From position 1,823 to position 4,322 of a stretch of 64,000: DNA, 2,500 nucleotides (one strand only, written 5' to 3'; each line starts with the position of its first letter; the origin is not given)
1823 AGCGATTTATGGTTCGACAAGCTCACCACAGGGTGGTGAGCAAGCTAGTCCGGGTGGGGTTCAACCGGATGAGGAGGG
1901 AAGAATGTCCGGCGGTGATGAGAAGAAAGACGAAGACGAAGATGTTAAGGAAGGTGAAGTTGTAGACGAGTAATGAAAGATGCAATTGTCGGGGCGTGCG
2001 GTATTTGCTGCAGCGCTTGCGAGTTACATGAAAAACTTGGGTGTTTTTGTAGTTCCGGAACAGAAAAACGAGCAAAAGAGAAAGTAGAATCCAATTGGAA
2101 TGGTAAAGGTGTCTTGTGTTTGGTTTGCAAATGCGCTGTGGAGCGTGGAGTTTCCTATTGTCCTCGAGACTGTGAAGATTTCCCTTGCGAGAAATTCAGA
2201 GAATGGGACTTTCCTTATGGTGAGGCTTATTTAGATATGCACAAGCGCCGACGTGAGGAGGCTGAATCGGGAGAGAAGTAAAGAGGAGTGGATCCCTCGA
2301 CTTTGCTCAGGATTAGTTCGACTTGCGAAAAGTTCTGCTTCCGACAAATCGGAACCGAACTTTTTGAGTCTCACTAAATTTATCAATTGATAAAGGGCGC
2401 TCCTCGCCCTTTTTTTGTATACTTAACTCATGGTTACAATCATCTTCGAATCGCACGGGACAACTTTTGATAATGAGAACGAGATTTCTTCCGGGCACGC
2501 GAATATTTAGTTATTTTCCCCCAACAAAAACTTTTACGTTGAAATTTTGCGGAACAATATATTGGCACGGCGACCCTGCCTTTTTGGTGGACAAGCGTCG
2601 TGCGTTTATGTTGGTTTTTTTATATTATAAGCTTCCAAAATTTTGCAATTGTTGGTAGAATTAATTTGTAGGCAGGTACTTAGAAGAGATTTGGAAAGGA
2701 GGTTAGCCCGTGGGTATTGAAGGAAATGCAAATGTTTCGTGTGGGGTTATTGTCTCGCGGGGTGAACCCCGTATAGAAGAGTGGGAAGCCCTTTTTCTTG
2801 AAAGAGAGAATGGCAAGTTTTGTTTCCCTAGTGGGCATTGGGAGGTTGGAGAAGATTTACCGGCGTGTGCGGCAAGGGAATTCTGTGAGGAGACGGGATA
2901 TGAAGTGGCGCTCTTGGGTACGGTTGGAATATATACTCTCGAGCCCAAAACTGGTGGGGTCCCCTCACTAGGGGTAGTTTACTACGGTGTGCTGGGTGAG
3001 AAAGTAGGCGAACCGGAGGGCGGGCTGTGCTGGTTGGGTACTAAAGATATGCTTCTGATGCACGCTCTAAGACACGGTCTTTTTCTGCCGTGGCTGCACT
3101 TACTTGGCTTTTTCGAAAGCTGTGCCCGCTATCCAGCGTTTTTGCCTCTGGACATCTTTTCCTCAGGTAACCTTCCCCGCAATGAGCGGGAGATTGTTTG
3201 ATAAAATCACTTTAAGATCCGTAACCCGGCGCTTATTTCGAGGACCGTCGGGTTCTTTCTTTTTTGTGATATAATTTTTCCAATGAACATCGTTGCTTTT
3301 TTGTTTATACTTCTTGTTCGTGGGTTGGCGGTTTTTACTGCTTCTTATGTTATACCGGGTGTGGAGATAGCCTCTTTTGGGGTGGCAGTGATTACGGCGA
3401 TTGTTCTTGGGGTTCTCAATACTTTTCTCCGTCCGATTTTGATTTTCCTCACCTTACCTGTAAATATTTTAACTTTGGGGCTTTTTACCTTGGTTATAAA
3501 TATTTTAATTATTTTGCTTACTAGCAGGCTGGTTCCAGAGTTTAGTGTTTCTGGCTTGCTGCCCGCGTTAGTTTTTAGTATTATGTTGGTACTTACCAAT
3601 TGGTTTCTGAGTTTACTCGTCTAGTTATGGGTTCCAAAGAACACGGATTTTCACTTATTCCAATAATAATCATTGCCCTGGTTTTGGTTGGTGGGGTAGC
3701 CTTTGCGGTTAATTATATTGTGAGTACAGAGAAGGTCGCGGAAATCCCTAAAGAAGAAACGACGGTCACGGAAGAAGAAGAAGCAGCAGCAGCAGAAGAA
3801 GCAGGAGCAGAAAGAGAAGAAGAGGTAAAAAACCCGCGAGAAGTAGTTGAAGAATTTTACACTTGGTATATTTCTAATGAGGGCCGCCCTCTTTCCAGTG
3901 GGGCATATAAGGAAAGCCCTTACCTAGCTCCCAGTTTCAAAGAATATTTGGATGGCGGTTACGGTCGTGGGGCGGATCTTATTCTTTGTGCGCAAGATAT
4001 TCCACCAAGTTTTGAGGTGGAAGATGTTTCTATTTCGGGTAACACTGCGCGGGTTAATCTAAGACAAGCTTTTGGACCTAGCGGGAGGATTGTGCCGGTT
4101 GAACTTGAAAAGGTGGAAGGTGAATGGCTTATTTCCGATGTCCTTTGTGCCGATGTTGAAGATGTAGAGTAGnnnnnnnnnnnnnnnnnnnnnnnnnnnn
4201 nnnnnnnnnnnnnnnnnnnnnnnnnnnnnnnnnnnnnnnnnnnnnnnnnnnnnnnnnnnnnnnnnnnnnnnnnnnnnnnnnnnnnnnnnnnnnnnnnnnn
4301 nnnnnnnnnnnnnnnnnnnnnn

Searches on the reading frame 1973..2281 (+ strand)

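Call 10: search_protein_families(library=pfam, proteins=[window:1973-2281:+], max_evalue=1)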
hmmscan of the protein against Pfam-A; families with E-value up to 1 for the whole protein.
window:1973-2281:+ (102 aa): 1 family
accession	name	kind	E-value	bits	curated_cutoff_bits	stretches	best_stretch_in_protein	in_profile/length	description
PF12675.12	DUF3795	-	0.0024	18.8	22.6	1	6-76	2-82/83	Protein of unknown function (DUF3795)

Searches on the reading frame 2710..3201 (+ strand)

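Call 10: search_protein_families(library=pfam, proteins=[window:2710-3201:+], max_evalue=1)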
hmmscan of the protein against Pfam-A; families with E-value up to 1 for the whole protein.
window:2710-3201:+ (163 aa): 1 family
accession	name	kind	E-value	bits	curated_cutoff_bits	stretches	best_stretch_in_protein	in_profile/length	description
PF00293.34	NUDIX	-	6.2e-11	42.9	21.1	1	24-128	16-133/134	NUDIX domain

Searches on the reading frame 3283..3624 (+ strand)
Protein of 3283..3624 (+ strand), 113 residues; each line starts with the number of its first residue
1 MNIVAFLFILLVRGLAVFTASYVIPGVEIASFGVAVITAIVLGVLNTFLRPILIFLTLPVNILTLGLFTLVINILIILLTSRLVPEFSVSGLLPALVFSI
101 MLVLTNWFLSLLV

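Call 10: search_protein_families(library=pfam, proteins=[window:3283-3624:+], max_evalue=1)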
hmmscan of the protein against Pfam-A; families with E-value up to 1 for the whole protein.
window:3283-3624:+ (113 aa): 1 family
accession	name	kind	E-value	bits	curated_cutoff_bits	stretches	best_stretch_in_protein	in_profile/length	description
PF04020.18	Phage_holin_4_2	-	2.7e-28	99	28.8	1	5-108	2-105/105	Mycobacterial 4 TMS phage holin, superfamily IV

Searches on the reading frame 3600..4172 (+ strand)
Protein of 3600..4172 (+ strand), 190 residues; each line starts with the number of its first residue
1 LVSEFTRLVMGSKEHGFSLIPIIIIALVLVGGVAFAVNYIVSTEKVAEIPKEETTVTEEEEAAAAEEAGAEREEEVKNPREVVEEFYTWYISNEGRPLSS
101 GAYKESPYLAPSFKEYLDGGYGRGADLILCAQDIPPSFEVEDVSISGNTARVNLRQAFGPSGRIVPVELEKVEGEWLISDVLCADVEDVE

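Call 10: search_protein_families(library=pfam, proteins=[window:3600-4172:+], max_evalue=1)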
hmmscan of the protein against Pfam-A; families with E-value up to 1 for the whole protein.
window:3600-4172:+ (190 aa): 3 families
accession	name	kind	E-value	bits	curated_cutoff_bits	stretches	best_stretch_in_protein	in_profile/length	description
PF12236.14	Head-tail_con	-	0.084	11.7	27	1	83-124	224-267/489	Bacteriophage head to tail connecting protein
PF12883.13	DUF3828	-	0.087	13.5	26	1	124-184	58-123/125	Protein of unknown function (DUF3828)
PF00183.23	HSP90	-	0.17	11.3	24.4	1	33-98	19-88/518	Hsp90 protein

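Call 12: search_protein_families(library=ncbifam, proteins=[window:3600-4172:+], max_evalue=1)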
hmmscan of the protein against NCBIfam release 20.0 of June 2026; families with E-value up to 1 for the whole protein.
window:3600-4172:+ (190 aa): 4 families
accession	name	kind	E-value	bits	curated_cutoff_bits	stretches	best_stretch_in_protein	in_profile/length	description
NF006453.0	PRK08808.1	equivalog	0.021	13.9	295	1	12-66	4-56/211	type II secretion system protein J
NF051431.1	Rv0361_Cterm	subfamily_domain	0.08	13.1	37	0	19-47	6-34/140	Rv0361 family membrane protein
NF004285.1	PRK05696.1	equivalog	0.15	11.8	179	1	19-66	20-66/171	flagellar basal body-associated protein FliL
NF033885.1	conj_TraP_IncI1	equivalog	0.17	11.6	135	1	15-79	10-74/217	conjugal transfer protein TraP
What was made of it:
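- Tried and rejected: Families for the ORFs as listed: Pfam and NCBIfam gave nothing (calls 10, 12).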
